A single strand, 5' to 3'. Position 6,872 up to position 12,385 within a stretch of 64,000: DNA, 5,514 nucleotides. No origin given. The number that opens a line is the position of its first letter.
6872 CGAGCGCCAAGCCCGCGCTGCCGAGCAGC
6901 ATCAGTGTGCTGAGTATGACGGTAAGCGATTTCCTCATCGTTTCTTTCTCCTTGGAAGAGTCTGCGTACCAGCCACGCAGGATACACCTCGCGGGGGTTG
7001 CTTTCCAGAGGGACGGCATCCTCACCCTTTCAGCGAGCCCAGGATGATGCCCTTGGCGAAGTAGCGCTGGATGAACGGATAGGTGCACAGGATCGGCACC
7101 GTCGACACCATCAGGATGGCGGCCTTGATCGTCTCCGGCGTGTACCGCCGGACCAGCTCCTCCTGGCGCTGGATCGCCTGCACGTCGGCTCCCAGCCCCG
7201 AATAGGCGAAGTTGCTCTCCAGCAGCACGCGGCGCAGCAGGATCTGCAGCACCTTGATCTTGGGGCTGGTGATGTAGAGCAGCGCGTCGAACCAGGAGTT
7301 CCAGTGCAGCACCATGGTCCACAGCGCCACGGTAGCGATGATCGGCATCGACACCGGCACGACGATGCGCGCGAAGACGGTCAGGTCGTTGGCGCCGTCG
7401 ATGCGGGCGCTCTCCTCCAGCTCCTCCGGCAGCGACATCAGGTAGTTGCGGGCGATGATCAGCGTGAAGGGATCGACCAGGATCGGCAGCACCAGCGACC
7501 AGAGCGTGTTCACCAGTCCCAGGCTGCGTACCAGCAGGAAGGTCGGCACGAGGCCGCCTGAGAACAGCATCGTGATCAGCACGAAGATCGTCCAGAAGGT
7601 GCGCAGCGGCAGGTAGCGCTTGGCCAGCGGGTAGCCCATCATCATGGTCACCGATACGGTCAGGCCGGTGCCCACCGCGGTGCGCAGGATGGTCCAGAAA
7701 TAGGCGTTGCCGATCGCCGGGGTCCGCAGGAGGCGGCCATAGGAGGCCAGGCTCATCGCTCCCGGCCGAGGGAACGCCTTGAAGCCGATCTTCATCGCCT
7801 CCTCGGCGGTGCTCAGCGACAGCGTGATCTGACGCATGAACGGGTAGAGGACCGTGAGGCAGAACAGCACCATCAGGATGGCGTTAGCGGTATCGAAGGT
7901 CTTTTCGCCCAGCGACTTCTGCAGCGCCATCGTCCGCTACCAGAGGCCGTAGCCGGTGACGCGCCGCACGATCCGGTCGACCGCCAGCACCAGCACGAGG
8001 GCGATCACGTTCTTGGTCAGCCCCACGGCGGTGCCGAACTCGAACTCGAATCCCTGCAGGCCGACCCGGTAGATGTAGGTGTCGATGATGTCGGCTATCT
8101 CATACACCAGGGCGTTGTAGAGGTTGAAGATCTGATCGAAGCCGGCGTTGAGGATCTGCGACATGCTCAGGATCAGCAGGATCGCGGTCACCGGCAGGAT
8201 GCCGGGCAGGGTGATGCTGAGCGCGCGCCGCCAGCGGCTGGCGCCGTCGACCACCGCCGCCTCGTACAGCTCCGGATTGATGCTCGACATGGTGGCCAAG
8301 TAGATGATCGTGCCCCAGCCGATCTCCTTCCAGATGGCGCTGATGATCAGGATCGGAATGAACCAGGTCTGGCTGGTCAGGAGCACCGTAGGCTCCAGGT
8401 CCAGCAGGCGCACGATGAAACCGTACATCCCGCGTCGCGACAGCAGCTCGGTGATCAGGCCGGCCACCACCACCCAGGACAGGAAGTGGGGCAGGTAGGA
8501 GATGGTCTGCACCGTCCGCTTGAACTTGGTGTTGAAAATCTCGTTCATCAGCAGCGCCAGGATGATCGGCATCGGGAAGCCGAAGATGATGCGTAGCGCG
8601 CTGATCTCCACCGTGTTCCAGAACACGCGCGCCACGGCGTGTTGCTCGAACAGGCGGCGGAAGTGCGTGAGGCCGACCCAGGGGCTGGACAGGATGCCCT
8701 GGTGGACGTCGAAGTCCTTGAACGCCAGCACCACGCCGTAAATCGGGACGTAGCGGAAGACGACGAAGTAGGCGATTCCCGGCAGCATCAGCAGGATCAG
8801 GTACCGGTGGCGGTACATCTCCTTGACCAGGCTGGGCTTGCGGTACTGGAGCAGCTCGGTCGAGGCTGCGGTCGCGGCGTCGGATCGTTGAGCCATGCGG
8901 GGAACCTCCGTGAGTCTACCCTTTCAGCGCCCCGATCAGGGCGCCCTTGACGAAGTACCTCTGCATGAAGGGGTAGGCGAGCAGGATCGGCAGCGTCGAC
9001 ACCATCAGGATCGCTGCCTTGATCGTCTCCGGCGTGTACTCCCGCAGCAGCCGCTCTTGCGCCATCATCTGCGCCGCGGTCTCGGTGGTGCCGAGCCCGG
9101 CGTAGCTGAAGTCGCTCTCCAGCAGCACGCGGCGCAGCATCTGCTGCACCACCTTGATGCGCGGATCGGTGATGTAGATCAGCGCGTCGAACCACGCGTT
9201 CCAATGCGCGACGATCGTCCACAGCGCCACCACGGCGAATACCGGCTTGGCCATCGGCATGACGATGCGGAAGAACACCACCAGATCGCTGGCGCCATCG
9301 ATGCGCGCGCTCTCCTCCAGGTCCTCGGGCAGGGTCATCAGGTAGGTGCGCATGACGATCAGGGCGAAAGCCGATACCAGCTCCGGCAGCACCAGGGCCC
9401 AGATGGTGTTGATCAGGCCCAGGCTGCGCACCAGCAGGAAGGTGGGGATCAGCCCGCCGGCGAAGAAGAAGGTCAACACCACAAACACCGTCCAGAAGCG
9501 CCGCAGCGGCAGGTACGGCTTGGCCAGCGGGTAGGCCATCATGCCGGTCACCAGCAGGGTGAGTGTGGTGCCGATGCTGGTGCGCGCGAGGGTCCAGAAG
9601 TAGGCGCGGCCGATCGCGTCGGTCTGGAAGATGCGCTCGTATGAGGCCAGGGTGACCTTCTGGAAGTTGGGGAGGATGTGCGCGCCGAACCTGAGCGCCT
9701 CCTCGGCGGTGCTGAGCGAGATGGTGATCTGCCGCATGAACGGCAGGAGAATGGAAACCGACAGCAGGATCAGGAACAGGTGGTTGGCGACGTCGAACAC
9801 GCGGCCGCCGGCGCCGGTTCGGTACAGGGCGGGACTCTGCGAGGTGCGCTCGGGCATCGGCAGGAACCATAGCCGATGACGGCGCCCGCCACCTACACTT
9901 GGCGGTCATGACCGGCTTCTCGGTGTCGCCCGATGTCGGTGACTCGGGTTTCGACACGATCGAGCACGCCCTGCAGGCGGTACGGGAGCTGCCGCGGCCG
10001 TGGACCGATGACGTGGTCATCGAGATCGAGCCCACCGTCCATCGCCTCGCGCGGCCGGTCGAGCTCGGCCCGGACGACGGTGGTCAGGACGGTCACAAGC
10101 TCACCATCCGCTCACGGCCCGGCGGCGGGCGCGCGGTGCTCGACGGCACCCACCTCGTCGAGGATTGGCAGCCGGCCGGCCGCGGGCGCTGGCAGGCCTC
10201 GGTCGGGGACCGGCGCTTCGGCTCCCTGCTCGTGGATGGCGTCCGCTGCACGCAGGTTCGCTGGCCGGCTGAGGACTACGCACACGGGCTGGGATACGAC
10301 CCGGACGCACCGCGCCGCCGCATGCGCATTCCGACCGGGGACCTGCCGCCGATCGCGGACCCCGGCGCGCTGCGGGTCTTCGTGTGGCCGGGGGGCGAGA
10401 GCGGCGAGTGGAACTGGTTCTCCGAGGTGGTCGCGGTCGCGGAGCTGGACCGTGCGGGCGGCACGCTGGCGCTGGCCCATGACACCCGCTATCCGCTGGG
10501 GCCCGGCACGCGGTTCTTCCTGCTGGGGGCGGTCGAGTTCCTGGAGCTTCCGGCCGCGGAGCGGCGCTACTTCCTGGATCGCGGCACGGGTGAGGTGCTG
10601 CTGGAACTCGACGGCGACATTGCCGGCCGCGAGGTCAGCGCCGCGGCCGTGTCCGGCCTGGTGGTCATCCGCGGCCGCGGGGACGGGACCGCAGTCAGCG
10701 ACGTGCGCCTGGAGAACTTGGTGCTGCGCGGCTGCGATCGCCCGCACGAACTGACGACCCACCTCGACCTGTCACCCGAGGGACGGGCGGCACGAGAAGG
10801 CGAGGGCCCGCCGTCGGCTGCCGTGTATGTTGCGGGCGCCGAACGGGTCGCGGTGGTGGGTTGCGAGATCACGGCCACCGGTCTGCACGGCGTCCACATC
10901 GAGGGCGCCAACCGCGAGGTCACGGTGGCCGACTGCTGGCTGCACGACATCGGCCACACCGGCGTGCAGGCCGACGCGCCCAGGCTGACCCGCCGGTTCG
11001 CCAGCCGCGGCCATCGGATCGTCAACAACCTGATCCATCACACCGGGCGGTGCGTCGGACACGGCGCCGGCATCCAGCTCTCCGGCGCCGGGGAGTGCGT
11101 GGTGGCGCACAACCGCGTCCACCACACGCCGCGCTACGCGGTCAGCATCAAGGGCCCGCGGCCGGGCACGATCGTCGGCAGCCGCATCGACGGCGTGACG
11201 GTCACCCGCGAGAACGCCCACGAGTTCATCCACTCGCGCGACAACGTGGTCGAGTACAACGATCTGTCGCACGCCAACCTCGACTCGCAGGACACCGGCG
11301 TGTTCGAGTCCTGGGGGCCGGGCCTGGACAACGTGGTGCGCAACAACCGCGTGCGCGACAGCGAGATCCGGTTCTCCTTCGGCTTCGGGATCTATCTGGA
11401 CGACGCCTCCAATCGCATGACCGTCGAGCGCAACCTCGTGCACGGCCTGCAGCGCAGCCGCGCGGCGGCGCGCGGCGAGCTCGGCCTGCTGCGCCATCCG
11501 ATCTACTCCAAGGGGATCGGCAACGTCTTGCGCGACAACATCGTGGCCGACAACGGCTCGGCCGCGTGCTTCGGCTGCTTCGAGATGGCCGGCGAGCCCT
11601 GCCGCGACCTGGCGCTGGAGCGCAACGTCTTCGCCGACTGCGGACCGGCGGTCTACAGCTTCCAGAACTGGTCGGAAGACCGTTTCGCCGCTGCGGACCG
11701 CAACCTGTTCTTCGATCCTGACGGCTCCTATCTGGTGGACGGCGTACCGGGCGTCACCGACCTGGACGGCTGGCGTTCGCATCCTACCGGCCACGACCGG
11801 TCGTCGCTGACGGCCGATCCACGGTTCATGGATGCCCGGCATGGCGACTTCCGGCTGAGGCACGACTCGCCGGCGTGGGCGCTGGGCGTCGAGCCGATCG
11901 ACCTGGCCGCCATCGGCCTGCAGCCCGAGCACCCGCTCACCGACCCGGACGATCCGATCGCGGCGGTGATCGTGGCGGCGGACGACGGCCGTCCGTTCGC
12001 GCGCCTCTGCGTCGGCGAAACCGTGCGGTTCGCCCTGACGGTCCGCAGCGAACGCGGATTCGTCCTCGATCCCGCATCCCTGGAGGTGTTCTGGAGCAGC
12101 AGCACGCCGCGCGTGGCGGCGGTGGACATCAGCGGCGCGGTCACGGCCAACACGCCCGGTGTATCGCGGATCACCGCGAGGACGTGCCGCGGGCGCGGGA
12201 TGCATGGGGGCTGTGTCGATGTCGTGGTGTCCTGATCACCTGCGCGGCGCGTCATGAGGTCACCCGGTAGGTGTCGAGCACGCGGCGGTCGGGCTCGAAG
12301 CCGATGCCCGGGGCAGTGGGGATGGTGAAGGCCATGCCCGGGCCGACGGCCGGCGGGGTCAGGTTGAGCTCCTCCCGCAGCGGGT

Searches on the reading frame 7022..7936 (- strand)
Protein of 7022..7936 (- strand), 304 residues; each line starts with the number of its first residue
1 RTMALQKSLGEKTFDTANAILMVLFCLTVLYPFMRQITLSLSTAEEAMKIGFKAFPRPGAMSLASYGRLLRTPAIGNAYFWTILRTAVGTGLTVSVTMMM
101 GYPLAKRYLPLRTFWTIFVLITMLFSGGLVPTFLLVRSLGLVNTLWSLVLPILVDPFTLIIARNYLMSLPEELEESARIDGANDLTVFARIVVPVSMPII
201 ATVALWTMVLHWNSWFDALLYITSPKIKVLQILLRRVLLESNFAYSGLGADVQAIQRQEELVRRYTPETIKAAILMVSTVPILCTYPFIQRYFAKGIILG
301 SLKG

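Call 45: search_protein_families(library=pfam, proteins=[window:7022-7936:-], max_evalue=0.001)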
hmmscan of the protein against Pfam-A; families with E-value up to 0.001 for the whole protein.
window:7022-7936:- (304 aa): 1 family
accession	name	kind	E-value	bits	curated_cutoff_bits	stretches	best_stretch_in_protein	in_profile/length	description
PF00528.27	BPD_transp_1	-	1.7e-09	38.1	26.4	1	114-297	33-182/184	Binding-protein-dependent transport system inner membrane component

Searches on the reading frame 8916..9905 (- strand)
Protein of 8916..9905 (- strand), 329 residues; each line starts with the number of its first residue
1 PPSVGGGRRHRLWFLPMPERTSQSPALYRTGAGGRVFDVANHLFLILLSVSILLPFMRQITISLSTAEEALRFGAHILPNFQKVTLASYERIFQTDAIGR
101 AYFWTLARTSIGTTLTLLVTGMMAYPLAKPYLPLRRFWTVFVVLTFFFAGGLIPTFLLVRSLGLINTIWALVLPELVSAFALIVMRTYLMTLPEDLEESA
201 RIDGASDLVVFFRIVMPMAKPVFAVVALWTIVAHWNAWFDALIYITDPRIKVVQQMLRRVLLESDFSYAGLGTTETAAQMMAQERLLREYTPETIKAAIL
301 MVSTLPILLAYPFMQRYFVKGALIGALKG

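Call 45: search_protein_families(library=pfam, proteins=[window:8916-9905:-], max_evalue=0.001)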
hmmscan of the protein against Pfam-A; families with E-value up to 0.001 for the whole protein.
window:8916-9905:- (329 aa): 1 family
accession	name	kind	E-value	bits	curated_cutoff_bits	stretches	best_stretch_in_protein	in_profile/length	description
PF00528.27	BPD_transp_1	-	2.5e-11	44.1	26.4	1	133-320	19-180/184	Binding-protein-dependent transport system inner membrane component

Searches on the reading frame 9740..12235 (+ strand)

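Call 45: search_protein_families(library=pfam, proteins=[window:9740-12235:+], max_evalue=0.001)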
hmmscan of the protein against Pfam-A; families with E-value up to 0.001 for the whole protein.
window:9740-12235:+ (831 aa): 2 families
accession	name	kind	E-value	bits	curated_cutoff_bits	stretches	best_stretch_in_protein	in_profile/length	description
PF13229.12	Beta_helix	-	1.4e-17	64.2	25.9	1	424-569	9-136/158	Right handed beta helix region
PF05048.19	NosD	-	2.1e-08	34.3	23.6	1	429-576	2-124/212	Periplasmic copper-binding protein (NosD)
